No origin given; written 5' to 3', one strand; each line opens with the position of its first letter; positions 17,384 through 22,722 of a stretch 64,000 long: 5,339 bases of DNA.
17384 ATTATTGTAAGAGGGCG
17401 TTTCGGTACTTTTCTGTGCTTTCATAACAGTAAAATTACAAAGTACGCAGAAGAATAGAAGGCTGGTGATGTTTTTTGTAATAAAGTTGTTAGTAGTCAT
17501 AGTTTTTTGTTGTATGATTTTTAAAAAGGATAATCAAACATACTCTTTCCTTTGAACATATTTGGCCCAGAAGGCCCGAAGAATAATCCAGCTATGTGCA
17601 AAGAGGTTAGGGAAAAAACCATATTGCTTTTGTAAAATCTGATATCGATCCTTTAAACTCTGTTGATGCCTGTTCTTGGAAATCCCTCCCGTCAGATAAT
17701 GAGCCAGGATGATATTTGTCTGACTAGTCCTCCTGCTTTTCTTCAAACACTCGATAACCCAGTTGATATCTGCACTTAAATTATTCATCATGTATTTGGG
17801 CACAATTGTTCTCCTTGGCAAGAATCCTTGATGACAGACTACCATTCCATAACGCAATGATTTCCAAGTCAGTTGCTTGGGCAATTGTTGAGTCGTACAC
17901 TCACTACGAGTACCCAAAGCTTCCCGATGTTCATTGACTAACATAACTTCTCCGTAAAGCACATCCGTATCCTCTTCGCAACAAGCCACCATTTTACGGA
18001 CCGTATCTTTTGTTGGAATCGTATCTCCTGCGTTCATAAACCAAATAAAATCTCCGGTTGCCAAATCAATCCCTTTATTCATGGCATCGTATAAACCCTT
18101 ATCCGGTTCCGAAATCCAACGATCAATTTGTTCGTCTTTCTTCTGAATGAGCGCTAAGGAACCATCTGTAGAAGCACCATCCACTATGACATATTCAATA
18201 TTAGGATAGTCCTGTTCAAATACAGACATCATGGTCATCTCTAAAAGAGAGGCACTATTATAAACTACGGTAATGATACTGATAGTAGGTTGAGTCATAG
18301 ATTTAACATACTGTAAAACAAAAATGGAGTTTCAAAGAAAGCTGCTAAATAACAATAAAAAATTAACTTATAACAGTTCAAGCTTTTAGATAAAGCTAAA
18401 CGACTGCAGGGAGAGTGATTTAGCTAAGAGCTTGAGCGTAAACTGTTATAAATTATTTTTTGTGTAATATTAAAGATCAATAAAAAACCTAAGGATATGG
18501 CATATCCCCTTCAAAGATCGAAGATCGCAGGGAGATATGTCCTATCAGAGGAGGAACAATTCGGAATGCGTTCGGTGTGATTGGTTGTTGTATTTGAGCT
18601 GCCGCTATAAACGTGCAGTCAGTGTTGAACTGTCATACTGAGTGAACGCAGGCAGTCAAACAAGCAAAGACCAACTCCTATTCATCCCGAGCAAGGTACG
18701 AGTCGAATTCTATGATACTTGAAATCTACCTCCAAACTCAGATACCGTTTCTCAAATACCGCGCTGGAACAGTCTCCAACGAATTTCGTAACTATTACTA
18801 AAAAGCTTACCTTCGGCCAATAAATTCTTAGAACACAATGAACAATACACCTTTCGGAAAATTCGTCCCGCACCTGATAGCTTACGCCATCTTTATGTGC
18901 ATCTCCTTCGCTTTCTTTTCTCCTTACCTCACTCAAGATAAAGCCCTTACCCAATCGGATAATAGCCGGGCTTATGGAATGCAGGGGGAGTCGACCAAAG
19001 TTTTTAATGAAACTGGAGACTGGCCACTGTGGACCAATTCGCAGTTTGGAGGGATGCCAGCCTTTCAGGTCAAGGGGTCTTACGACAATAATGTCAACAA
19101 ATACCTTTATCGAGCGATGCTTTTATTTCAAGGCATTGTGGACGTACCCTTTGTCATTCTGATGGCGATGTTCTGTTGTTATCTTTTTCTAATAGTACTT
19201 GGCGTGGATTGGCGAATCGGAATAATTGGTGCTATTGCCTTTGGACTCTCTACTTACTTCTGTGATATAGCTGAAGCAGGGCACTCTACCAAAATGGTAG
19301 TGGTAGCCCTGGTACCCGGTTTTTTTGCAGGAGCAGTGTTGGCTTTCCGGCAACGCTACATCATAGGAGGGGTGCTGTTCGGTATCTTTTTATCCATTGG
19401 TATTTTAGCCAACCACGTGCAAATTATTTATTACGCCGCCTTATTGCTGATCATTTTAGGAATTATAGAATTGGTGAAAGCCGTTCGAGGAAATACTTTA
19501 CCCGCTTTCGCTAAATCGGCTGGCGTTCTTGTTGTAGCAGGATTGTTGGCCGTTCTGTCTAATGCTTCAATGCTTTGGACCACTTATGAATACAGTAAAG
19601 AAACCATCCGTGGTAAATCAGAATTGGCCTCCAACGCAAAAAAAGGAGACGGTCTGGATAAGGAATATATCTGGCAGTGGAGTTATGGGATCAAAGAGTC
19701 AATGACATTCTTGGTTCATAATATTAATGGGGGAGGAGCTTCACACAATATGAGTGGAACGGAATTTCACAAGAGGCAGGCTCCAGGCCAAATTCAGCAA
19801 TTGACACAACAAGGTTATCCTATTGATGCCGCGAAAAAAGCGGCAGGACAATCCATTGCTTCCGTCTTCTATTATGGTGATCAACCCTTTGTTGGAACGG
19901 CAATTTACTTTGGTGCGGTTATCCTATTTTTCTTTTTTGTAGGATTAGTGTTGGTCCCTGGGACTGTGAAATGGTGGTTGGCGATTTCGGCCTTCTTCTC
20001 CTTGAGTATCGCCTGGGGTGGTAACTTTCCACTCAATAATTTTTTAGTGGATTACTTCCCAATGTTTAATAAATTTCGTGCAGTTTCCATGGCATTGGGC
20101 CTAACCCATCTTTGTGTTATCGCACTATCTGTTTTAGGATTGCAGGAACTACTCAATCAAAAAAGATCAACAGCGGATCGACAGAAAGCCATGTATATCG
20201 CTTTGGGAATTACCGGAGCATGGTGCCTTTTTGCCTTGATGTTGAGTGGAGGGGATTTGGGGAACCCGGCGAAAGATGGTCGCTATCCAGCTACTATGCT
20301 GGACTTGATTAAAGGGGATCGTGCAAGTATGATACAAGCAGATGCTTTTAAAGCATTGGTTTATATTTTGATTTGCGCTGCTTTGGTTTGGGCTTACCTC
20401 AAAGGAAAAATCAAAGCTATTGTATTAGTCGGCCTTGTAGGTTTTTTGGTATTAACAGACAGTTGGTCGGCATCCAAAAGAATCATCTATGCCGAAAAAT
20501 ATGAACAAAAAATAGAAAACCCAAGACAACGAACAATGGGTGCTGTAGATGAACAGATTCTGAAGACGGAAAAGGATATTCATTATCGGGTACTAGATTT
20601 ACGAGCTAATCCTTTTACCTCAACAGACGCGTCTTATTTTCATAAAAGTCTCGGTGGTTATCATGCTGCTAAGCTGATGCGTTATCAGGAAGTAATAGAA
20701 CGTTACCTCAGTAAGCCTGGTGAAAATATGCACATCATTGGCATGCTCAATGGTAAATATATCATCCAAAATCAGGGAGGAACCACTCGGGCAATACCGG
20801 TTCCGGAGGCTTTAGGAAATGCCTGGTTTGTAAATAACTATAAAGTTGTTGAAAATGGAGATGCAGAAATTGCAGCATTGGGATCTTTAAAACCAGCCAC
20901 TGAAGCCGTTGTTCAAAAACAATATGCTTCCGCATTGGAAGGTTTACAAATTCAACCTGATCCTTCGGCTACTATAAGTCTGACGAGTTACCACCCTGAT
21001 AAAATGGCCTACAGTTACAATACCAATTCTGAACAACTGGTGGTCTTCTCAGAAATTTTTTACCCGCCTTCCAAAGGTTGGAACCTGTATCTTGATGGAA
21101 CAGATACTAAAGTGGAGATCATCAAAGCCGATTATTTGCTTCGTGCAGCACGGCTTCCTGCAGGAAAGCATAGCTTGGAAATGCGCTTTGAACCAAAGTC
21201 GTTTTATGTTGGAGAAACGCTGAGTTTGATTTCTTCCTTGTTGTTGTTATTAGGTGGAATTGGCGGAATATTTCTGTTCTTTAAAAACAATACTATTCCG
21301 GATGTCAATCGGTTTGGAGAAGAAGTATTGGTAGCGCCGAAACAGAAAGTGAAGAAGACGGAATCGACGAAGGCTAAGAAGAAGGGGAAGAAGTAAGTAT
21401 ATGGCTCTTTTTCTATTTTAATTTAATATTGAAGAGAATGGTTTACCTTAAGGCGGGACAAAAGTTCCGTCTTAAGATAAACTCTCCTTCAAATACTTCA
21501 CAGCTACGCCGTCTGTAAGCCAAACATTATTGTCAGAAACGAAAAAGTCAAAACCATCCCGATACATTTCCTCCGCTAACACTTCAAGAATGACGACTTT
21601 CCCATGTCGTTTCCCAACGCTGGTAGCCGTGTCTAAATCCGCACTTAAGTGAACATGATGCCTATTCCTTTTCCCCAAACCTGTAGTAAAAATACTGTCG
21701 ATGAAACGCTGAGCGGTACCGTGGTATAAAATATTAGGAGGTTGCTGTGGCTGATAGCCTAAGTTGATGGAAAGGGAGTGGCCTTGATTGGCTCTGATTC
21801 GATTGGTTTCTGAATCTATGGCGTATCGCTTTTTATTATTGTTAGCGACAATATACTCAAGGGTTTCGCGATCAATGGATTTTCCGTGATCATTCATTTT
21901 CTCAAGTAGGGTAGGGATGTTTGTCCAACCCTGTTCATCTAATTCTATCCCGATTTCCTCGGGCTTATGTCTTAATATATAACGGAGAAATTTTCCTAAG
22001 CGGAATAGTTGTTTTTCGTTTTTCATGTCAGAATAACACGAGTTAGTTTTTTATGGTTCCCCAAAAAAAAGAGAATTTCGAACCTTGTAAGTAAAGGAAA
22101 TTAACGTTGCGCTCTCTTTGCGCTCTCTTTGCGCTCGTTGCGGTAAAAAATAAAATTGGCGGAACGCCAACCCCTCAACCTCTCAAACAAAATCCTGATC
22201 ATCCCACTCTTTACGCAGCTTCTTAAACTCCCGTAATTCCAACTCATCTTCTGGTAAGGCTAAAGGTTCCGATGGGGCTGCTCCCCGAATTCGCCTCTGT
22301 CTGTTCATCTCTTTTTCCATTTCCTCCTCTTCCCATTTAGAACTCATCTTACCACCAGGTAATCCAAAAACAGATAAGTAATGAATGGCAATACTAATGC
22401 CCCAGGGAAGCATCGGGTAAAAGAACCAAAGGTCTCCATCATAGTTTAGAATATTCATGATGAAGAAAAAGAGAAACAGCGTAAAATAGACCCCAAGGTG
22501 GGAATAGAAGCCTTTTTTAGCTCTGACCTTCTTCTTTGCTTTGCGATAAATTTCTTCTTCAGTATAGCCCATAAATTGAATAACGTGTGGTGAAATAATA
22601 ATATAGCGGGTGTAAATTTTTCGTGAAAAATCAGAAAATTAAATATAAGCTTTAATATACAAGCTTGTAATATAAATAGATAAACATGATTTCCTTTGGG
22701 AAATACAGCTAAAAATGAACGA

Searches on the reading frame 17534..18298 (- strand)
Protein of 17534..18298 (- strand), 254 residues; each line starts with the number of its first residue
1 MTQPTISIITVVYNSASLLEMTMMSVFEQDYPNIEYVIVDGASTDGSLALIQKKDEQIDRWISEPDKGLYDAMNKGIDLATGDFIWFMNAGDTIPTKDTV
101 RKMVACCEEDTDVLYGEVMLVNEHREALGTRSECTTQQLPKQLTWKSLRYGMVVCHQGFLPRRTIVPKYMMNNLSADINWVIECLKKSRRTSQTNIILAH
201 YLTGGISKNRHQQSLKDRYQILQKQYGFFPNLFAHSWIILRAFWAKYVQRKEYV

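Call 15: search_protein_families(library=ncbifam, proteins=[window:17534-18298:-])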
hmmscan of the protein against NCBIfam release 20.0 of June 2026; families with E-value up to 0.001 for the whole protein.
window:17534-18298:- (254 aa): 14 families
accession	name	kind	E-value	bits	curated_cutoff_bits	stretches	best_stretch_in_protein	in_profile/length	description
TIGR04009.1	wcaE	equivalog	2.3e-18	66.4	369.2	1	6-119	3-120/248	colanic acid biosynthesis glycosyltransferase WcaE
NF047683.1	TeichurnBiosyTuaG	equivalog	3.7e-18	66.1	400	1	2-214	4-218/252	teichuronic acid biosynthesis protein TuaG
NF007482.0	PRK10073.1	equivalog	6.4e-16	58.3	423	1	3-118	5-122/334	glycosyltransferase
NF053739.1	GlytfEpsEBac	equivalog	6.6e-12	45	450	1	4-135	1-136/265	glycosyltransferase EpsE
TIGR04283.1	glyco_like_mftF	equivalog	2.3e-11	43.7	182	1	6-114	1-104/221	TIGR04283 family arsenosugar biosynthesis glycosyltransferase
NF050050.1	ProtGlycPglI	equivalog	3.7e-11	43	500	1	4-119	2-120/306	GalNAc(5)-diNAcBac-PP-undecaprenol beta-1,3-glucosyltransferase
TIGR03111.1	glyc2_xrt_Gpos1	hypoth_equivalog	8.9e-11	41.2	363.95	1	3-113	48-162/439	TIGR03111 family XrtG-associated glycosyltransferase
TIGR03937.1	PgaC_IcaA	equivalog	6.3e-10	38.6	422.3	1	3-112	44-155/407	poly-beta-1,6-N-acetyl-D-glucosamine synthase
NF041875.1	EPS_EpsD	equivalog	1.7e-07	31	370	1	6-118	1-116/325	exopolysaccharide biosynthesis glycosyltransferase EpsD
NF038299.1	EPS_HpsN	equivalog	6.8e-07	28.6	425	1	4-110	1-109/317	hormogonium polysaccharide biosynthesis glycosyltransferase HpsN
NF041394.1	GtaseAglG_Halo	equivalog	5e-06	26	440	1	18-118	17-118/304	glucosyl-dolichyl phosphate glucuronosyltransferase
NF038302.1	EPS_HpsE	equivalog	3.1e-05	23.1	300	1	7-106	4-110/307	hormogonium polysaccharide biosynthesis glycosyltransferase HpsE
TIGR03469.1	HpnB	hypoth_equivalog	0.00014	21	379.25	1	3-115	43-168/386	hopene-associated glycosyltransferase HpnB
NF007453.0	PRK10018.1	equivalog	0.00082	19.1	382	0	3-92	5-97/280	colanic acid biosynthesis glycosyltransferase WcaA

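Call 60: find_homologous_proteins(query=window:17534-18298:-, max_evalue=1e-40)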
Query window:17534-18298:- (254 aa): 3665 proteins with E <= 1e-40 among 8000 candidates; the best 120 are listed.
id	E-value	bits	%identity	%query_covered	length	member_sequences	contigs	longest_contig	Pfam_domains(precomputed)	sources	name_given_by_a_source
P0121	5.8e-171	584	100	100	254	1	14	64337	PF00535.33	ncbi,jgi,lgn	ncbi:MAG: hypothetical protein ACI8YQ_000763 [Polaribacter sp.]|jgi:hypothetical protein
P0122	1.1e-149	515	89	100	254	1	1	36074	PF00535.33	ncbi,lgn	-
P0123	2.1e-138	478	82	100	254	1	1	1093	PF00535.33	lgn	-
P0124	4.0e-135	467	79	100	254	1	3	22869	PF00535.33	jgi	jgi:glycosyltransferase involved in cell wall biosynthesis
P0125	4.6e-135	467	78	100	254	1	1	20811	PF00535.33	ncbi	ncbi:MAG: glycosyltransferase family 2 protein [Saprospiraceae bacterium]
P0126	2.4e-130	451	74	100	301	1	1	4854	PF00535.33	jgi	jgi:glycosyltransferase involved in cell wall biosynthesis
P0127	4.4e-122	424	71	99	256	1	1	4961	PF10111.15,PF00535.33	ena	-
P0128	3.6e-112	392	65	99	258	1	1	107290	PF00535.33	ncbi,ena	-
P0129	7.5e-109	381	68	95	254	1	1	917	PF10111.15,PF00535.33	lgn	-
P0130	5.9e-108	378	65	99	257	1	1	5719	PF10111.15,PF13641.13,PF00535.33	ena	-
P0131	2.1e-107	376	66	98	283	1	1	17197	PF10111.15,PF00535.33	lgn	-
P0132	2.1e-106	373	65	98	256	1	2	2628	PF10111.15,PF00535.33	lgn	-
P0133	1.2e-105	370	65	97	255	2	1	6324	PF00535.33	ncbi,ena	-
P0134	2.3e-105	369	66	96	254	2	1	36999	PF10111.15,PF13641.13,PF00535.33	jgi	-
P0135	2.1e-104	366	66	95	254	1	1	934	PF10111.15,PF00535.33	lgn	-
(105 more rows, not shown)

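Call 61: find_encoding_contigs(protein=P0122, flank=10000, max_places=2)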
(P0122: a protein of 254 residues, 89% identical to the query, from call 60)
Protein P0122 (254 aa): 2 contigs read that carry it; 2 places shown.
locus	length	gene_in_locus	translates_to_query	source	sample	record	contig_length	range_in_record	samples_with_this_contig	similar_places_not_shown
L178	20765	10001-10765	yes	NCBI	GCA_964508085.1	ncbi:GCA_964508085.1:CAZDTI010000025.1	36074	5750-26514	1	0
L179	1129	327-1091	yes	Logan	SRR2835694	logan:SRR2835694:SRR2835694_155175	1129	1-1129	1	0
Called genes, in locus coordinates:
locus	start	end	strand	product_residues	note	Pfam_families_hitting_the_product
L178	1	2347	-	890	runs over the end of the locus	PF07719:TPR_2 (faint), PF13424:TPR_12 (weak), PF00515:TPR_1 (faint), PF13424:TPR_12 (weak), PF00512:HisKA, PF02518:HATPase_c, PF00072:Response_reg, PF12833:HTH_18, +2 more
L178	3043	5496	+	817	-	PF01804:Penicil_amidase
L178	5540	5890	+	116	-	-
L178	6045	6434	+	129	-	PF13239:2TM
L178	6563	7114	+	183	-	PF01885:PTS_2-RNA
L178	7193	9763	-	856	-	PF09586:YfhO (weak)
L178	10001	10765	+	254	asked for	PF00535:Glycos_transf_2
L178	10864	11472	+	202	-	-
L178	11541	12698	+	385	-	PF00034:Cytochrom_C (faint), PF03150:CCP_MauG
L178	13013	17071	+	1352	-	PF07250:Glyoxal_oxid_N, PF13415:Beta-prop_FBX42 (faint), PF09118:GO-like_E_set, PF07691:PA14, PF18962:Por_Secre_tail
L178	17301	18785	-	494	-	PF08442:ATP-grasp_2, PF24948:Citrate_synth_N, PF00549:Ligase_CoA, PF14520:HHH_5 (faint)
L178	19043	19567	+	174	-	PF14539:DUF4442 (weak)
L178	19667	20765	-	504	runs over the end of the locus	PF18962:Por_Secre_tail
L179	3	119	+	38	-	?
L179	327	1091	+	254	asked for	PF00535:Glycos_transf_2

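Call 62: find_encoding_contigs(protein=P0125, flank=10000, max_places=2)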
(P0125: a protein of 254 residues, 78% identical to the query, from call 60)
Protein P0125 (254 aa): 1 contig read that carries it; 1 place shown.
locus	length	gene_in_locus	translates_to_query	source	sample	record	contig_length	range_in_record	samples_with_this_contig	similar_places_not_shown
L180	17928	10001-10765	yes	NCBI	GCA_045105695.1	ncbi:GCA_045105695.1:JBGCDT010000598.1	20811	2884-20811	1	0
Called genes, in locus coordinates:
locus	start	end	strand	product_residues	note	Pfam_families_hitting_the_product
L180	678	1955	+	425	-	PF14356:DUF4403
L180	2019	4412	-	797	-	PF00676:E1_dh, PF00456:Transketolase_N (weak), PF02779:Transket_pyr, PF02780:Transketolase_C, PF17147:PFOR_II (weak)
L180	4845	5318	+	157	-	PF22544:HYDIN_VesB_CFA65-like_Ig, PF07610:DUF1573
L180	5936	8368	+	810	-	PF01804:Penicil_amidase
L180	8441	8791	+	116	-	-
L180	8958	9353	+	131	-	PF13239:2TM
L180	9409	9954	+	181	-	PF01885:PTS_2-RNA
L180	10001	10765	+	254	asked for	PF00535:Glycos_transf_2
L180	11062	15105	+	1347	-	PF13415:Beta-prop_FBX42 (faint), PF13964:Beta-prop_Calicin (faint), PF24681:Kelch_KLHDC2_KLHL20_DRC7, PF24981:Beta-prop_ATRN-LZTR1 (weak), PF07250:Glyoxal_oxid_N, PF09118:GO-like_E_set, PF07691:PA14, PF18962:Por_Secre_tail, +1 more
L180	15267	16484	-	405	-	PF08442:ATP-grasp_2, PF24948:Citrate_synth_N, PF00549:Ligase_CoA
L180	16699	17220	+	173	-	PF14539:DUF4442 (weak)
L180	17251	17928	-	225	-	PF18962:Por_Secre_tail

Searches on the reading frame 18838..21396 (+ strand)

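Call 15: search_protein_families(library=ncbifam, proteins=[window:18838-21396:+])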
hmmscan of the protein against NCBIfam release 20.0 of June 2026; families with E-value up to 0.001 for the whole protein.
window:18838-21396:+ (852 aa): 2 families
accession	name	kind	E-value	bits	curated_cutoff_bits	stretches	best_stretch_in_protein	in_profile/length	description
NF047590.1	GlcsyltransPgfM2Strep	equivalog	7.9e-06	24.3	1500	1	743-804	815-874/884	glycosyltransferase PgfM2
NF047589.1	GlcsyltransPgfM1Strep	equivalog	9.2e-05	20.6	1400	1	743-804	889-948/955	glycosyltransferase PgfM1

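Call 54: search_protein_families(library=pfam, proteins=[window:18838-21396:+], max_evalue=0.00001)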
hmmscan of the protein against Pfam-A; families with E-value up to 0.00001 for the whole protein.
window:18838-21396:+ (852 aa): 0 families

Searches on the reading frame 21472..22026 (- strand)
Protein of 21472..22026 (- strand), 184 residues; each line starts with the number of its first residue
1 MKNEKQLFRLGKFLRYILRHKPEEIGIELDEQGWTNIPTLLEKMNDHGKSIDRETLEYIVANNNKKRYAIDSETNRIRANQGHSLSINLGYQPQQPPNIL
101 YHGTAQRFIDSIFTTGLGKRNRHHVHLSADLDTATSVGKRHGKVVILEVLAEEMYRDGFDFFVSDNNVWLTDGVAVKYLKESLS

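Call 53: search_protein_families(library=pfam, proteins=[window:21472-22026:-], max_evalue=0.00001)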
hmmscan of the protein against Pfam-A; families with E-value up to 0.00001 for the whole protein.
window:21472-22026:- (184 aa): 1 family
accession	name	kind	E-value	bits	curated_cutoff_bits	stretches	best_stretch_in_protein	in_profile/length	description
PF01885.22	PTS_2-RNA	-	5e-49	167.2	26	1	8-173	4-177/177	RNA 2'-phosphotransferase, Tpt1 / KptA family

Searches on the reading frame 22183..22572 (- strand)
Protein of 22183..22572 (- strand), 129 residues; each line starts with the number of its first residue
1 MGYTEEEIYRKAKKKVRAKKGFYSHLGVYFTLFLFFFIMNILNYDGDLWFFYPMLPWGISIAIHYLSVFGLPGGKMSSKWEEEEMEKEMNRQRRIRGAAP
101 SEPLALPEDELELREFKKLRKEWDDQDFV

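Call 53: search_protein_families(library=pfam, proteins=[window:22183-22572:-], max_evalue=0.00001)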
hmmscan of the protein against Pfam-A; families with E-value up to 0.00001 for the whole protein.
window:22183-22572:- (129 aa): 1 family
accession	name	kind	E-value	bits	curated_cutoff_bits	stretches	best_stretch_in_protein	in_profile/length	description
PF13239.11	2TM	-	7e-23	80.9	24.8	1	10-90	1-79/79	2TM domain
